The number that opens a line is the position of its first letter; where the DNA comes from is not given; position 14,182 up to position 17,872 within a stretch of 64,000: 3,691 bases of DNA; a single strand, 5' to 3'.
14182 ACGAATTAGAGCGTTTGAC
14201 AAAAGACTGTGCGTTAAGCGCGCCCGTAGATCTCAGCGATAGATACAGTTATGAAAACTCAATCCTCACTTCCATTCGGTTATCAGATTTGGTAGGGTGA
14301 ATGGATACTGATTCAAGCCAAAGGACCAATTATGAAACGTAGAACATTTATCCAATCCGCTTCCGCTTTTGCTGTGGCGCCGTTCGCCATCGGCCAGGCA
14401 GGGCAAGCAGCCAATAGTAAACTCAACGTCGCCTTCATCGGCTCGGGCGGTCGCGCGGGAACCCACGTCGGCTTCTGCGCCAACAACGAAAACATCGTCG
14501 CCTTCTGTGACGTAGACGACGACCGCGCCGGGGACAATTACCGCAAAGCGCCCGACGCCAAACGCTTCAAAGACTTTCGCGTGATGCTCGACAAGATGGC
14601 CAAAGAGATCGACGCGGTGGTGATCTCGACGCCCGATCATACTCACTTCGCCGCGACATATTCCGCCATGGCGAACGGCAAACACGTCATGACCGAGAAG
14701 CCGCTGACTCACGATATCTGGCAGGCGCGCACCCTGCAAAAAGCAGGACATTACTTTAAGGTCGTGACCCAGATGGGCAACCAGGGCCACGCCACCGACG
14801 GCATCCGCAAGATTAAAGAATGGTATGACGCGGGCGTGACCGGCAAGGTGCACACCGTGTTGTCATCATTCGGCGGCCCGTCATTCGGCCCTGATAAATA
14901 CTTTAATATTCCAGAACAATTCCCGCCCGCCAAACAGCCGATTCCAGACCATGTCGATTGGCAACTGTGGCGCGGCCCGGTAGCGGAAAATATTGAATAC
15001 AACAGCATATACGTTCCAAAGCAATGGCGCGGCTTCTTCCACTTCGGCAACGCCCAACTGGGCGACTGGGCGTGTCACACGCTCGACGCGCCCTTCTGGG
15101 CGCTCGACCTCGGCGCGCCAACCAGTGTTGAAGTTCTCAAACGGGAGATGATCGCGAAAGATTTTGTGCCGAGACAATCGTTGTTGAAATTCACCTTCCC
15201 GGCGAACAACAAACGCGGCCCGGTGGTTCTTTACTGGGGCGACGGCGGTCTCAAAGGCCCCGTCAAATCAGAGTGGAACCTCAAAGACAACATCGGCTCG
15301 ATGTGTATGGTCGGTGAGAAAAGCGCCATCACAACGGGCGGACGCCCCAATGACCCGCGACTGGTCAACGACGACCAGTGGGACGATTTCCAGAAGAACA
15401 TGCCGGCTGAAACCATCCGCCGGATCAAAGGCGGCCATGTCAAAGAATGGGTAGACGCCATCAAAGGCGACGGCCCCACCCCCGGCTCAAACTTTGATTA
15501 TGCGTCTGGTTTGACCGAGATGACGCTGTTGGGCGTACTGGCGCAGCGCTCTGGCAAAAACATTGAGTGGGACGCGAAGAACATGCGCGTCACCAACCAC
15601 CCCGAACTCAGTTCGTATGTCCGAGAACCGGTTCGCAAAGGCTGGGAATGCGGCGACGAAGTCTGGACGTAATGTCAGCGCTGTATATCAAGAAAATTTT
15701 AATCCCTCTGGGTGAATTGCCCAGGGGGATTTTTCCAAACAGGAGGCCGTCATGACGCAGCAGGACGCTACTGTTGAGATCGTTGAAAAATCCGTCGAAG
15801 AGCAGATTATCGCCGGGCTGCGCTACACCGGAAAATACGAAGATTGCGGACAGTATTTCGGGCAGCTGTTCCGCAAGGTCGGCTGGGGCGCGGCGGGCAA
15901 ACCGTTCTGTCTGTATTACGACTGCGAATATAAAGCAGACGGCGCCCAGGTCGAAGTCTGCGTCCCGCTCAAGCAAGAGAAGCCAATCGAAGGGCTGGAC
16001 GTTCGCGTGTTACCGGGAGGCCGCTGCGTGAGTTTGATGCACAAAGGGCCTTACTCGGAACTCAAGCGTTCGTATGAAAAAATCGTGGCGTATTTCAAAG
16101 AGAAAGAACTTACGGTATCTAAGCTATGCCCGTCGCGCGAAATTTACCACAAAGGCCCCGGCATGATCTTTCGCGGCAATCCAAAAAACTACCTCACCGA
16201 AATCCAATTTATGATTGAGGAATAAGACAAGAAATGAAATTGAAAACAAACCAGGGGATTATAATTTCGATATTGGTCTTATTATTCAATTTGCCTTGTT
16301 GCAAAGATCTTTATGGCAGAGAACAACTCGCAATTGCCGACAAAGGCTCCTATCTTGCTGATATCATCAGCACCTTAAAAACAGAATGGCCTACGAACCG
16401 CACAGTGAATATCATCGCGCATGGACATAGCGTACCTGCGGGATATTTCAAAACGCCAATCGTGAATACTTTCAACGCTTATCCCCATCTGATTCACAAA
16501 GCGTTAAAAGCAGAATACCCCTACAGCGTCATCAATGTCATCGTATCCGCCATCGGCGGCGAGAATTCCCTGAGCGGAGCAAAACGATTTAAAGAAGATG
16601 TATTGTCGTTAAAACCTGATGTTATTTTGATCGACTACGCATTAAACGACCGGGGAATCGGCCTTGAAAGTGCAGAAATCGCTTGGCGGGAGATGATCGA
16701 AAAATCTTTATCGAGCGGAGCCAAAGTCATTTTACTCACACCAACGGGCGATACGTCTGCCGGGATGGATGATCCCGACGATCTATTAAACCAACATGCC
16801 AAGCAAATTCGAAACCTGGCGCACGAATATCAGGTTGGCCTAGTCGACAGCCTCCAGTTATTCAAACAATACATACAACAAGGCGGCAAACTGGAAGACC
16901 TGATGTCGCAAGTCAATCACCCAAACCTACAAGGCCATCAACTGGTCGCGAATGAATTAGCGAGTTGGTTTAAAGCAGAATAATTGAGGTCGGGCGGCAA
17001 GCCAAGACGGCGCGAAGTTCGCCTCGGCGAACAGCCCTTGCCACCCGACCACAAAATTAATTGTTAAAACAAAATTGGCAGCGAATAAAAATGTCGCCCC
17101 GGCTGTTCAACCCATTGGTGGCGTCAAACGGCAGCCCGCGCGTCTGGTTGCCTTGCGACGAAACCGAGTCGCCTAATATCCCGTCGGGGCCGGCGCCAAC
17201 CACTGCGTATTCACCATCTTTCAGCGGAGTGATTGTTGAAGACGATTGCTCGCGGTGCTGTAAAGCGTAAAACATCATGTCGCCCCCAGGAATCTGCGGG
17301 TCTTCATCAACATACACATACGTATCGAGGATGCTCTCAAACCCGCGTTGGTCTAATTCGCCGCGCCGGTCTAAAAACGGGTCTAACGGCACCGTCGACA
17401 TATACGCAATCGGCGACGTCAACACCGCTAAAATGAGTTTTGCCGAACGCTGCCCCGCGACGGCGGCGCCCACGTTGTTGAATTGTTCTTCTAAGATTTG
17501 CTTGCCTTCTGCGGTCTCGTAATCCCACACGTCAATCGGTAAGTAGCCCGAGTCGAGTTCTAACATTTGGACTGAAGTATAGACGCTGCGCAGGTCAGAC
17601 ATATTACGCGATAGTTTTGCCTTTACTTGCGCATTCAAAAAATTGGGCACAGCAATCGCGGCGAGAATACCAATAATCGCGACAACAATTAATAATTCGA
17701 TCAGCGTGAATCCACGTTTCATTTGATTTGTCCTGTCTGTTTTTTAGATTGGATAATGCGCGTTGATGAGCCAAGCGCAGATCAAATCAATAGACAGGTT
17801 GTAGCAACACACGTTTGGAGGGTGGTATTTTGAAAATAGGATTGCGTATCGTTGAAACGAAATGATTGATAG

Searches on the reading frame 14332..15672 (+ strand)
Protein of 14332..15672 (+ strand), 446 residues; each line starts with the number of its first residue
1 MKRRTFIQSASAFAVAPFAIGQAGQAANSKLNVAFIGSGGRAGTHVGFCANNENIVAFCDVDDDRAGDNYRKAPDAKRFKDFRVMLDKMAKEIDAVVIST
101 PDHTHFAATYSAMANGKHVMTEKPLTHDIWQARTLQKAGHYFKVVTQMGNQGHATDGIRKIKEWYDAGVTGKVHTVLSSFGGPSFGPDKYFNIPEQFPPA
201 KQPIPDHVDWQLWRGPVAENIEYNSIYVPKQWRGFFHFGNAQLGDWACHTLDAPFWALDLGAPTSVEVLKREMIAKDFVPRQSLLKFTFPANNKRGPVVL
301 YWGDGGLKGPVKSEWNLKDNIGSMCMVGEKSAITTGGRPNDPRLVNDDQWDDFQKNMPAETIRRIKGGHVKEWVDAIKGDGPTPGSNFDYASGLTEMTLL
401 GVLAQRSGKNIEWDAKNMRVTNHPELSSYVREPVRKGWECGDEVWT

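Call 51: search_protein_families(library=pfam, proteins=[window:14332-15672:+], max_evalue=0.00001)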
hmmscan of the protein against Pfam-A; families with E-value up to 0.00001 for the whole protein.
window:14332-15672:+ (446 aa): 2 families
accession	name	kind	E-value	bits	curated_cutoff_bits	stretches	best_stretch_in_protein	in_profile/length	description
PF01408.29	GFO_IDH_MocA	-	6.5e-17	62.8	24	1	31-138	1-108/120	Oxidoreductase family, NAD-binding Rossmann fold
PF19051.5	GFO_IDH_MocA_C2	-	3e-10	40.5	23.3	0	200-268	44-113/254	Oxidoreductase family, C-terminal alpha/beta domain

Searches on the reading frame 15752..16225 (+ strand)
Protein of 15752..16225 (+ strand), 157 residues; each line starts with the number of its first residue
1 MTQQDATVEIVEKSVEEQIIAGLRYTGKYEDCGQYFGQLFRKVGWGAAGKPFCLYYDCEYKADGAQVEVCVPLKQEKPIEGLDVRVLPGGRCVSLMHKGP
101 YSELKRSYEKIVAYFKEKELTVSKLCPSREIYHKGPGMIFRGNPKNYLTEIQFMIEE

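Call 51: search_protein_families(library=pfam, proteins=[window:15752-16225:+], max_evalue=0.00001)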
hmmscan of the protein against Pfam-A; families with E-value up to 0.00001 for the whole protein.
window:15752-16225:+ (157 aa): 2 families
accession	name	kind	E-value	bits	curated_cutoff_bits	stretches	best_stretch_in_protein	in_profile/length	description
PF06445.20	GyrI-like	-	3.8e-18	66.7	26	1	10-155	3-154/155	GyrI-like small molecule binding domain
PF14526.11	Cass2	-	1.8e-06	28.7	27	1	15-115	5-117/150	Integron-associated effector binding protein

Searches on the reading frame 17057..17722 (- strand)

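Call 52: search_protein_families(library=pfam, proteins=[window:17057-17722:-], max_evalue=0.00001)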
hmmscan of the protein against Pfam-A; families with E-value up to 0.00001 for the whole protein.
window:17057-17722:- (221 aa): 1 family
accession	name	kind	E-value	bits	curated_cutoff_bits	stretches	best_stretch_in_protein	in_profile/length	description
PF07963.17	N_methyl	-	3.2e-08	33.3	21.2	1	2-25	4-27/27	Prokaryotic N-terminal methylation motif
